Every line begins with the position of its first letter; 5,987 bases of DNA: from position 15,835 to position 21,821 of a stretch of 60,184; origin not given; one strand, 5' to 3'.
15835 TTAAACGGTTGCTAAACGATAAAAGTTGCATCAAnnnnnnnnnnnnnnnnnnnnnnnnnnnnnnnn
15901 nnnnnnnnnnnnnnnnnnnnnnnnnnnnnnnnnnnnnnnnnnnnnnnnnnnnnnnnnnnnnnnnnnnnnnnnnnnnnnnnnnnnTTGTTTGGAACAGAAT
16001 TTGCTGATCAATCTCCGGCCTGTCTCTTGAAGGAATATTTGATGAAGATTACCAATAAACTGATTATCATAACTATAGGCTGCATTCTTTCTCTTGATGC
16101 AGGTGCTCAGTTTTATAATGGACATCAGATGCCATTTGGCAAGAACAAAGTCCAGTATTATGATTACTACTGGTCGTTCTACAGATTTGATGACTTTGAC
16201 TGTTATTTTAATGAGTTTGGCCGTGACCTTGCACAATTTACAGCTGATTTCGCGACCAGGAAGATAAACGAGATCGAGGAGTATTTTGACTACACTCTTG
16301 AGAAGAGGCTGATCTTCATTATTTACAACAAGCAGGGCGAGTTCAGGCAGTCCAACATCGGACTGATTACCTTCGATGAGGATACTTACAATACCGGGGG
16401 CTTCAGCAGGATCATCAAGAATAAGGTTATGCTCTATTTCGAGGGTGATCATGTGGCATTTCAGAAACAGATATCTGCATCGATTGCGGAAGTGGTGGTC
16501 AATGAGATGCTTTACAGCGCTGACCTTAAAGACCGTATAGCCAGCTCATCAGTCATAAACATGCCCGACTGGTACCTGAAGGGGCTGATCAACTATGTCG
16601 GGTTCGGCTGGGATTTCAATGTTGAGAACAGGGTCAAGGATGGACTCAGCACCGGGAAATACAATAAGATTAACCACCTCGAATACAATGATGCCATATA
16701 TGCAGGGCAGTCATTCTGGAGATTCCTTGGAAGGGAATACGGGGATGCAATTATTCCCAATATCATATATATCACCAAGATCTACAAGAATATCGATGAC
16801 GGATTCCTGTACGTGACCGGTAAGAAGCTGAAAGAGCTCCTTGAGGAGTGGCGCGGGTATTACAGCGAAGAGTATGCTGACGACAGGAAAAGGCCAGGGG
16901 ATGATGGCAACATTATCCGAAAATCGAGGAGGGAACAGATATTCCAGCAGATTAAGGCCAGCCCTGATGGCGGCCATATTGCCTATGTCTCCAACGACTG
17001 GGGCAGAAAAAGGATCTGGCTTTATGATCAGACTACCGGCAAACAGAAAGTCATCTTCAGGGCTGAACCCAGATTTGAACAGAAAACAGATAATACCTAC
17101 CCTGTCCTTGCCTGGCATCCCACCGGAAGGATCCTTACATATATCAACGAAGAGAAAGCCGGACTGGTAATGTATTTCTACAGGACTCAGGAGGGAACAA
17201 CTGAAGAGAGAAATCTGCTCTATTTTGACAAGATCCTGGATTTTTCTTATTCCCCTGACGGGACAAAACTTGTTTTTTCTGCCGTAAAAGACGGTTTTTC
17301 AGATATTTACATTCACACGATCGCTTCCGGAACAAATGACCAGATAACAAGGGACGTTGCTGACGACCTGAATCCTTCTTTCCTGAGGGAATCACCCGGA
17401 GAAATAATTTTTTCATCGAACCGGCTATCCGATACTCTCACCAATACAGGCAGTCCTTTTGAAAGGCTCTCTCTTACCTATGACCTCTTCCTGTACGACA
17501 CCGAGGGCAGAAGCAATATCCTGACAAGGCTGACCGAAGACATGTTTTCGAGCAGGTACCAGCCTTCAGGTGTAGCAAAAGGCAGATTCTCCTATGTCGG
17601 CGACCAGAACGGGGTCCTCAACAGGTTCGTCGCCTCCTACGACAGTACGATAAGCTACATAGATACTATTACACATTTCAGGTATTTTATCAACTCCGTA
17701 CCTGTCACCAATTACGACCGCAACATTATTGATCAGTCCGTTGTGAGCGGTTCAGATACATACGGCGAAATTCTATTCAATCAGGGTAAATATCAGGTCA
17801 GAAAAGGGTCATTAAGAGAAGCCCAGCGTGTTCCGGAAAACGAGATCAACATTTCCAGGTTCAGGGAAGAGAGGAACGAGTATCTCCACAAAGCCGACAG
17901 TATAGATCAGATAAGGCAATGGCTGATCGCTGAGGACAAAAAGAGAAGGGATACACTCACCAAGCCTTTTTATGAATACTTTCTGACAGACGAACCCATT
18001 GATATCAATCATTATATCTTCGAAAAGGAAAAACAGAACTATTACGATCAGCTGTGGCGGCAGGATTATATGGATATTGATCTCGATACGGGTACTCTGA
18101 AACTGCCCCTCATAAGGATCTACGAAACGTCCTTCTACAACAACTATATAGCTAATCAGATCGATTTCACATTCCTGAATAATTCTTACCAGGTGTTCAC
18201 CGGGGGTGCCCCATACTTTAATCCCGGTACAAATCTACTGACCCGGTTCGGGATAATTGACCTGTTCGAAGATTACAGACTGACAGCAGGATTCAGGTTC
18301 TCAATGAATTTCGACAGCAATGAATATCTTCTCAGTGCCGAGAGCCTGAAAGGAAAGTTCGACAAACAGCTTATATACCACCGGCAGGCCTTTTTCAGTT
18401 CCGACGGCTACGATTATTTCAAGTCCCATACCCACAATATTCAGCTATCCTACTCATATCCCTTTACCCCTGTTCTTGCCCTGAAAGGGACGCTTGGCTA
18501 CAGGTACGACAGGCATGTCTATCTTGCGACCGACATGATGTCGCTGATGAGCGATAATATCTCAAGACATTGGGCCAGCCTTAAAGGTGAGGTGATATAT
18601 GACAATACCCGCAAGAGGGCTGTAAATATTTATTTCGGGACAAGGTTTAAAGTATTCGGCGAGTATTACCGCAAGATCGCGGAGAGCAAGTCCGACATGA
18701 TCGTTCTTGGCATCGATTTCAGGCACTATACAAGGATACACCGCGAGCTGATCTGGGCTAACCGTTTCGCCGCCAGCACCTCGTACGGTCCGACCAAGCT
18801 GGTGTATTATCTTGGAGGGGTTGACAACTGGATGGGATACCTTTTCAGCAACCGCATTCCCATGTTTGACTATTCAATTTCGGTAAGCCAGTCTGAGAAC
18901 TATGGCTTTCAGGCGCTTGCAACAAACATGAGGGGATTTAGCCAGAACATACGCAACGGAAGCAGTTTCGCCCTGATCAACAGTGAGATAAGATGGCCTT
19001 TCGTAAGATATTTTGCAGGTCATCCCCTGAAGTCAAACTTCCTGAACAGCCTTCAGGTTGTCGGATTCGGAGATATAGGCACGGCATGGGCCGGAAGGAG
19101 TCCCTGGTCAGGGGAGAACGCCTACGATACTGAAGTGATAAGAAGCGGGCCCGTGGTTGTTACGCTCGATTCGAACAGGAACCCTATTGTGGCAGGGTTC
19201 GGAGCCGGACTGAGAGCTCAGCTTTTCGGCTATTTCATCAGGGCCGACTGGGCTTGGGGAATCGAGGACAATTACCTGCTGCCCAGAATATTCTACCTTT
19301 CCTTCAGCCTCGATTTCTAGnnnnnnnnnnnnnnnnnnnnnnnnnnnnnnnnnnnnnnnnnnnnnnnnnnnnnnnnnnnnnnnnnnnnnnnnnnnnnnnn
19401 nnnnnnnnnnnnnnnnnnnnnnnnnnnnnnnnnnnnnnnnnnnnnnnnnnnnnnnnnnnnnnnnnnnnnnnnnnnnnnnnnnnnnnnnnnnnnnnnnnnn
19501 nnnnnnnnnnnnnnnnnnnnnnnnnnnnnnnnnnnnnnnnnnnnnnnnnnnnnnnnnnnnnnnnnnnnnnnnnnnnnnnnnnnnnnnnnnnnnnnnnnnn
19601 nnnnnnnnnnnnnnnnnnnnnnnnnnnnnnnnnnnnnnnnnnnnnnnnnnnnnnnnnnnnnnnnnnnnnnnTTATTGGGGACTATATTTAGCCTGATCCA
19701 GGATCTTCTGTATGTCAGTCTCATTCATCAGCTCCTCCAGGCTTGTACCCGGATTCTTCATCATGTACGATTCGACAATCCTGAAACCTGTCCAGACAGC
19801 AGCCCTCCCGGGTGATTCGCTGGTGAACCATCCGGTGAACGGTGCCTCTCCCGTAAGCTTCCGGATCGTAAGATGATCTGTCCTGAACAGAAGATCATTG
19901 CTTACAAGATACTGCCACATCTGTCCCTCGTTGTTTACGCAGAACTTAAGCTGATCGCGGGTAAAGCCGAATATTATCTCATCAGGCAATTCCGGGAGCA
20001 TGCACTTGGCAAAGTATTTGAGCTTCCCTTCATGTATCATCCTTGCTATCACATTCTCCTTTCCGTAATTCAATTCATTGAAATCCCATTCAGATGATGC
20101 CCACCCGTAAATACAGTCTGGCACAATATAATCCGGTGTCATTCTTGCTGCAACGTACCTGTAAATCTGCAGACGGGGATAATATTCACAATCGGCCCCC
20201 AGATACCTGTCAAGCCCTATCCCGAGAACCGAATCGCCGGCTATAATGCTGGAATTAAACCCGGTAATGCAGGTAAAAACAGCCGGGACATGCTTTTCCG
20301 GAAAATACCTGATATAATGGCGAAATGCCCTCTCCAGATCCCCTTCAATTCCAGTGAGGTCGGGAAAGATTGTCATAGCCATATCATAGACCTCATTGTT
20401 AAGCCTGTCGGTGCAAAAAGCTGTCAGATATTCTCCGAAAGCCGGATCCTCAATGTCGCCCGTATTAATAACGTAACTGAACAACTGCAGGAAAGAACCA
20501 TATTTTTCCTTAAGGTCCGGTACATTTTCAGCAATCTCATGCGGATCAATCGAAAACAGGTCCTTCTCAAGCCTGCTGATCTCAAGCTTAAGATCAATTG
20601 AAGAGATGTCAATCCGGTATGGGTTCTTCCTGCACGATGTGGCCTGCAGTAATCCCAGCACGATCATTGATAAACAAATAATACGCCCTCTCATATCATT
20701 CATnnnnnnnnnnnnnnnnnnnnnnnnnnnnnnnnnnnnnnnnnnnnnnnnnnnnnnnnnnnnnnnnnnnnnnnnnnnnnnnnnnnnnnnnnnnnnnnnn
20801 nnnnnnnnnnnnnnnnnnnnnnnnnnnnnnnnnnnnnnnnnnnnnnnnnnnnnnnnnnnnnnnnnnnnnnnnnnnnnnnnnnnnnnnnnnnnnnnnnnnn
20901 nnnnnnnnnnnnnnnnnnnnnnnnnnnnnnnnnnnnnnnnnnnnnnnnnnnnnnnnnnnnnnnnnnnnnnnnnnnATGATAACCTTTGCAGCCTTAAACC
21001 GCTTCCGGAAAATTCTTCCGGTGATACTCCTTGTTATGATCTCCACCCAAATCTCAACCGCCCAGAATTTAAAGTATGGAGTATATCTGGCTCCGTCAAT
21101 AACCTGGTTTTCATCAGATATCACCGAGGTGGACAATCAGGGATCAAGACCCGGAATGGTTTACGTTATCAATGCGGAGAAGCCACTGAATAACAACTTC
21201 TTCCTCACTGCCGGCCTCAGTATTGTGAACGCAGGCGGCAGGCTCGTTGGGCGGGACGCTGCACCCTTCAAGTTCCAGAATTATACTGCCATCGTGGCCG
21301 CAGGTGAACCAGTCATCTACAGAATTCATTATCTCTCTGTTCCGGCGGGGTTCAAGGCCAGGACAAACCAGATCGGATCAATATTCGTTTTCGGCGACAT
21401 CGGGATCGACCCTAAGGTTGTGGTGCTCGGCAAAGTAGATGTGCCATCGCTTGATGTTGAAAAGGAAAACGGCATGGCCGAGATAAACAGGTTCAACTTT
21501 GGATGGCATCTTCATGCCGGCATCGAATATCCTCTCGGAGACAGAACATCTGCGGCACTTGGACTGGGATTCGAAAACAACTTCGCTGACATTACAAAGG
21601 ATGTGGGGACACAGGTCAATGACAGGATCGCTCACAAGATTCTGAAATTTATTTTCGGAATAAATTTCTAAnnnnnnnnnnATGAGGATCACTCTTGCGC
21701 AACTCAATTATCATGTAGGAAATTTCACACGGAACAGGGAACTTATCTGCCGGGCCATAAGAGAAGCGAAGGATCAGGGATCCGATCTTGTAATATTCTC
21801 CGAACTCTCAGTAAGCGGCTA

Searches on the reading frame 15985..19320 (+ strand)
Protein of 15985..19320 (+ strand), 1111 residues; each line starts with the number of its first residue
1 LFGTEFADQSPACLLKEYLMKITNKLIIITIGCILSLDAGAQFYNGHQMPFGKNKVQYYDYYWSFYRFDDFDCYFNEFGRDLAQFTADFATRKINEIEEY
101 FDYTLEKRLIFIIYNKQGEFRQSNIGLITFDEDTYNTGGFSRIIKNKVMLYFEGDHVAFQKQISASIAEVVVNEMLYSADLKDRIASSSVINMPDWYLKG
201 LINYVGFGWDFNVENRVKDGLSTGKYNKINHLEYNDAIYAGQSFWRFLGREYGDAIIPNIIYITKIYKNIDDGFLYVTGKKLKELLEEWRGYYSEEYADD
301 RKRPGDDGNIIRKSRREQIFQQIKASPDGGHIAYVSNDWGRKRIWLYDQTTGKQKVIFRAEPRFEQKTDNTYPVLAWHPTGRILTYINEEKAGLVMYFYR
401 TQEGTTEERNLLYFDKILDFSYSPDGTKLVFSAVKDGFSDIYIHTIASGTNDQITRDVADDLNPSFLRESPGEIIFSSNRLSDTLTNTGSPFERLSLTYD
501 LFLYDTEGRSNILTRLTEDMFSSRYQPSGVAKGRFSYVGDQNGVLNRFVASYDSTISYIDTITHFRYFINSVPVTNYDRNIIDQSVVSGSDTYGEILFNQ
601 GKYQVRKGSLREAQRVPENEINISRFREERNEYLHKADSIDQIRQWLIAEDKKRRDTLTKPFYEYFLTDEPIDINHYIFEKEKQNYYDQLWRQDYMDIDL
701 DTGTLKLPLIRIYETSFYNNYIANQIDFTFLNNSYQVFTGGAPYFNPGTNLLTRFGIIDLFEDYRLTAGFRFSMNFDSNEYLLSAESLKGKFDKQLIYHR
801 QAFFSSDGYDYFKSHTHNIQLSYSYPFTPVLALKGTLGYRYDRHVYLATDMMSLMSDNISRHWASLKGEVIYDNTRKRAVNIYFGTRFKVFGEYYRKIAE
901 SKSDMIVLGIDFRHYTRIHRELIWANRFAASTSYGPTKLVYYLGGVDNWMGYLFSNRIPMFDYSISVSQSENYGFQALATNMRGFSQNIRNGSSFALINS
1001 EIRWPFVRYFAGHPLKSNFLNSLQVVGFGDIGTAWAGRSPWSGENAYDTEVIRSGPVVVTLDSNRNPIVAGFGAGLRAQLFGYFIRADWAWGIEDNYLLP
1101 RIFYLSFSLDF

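Call 94: search_protein_families(library=pfam, max_evalue=0.00001, proteins=[window:15985-19320:+])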
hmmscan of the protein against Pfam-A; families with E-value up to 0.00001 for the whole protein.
window:15985-19320:+ (1111 aa): 1 family
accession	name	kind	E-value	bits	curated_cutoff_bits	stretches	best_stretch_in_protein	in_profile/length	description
PF07676.18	PD40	-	4.4e-07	30.1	20.9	0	420-443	14-38/38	WD40-like Beta Propeller Repeat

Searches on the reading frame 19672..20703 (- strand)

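Call 94: search_protein_families(library=pfam, max_evalue=0.00001, proteins=[window:19672-20703:-])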
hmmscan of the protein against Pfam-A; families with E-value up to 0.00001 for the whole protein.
window:19672-20703:- (343 aa): 1 family
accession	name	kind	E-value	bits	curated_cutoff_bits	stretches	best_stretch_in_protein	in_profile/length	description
PF25594.1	GldB_lipo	-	5.6e-97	325.5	27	1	27-342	2-309/309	Gliding motility protein GldB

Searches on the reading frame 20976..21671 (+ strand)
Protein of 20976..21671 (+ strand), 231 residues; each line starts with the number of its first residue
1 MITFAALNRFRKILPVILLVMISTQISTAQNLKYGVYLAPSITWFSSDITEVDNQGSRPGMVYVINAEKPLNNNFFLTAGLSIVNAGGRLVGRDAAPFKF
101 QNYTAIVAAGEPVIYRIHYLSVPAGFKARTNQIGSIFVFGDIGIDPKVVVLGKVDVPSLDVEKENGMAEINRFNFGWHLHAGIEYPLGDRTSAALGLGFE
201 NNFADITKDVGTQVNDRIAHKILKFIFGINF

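Call 94: search_protein_families(library=pfam, max_evalue=0.00001, proteins=[window:20976-21671:+])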
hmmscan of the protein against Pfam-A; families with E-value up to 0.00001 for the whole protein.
window:20976-21671:+ (231 aa): 2 families
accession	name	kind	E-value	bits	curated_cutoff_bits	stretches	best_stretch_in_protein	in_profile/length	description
PF13568.12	OMP_b-brl_2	-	1.3e-14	55.1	27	1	29-200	2-165/175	Outer membrane protein beta-barrel domain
PF13505.12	OMP_b-brl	-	2.1e-07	31.7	28.7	1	17-198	4-151/175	Outer membrane protein beta-barrel domain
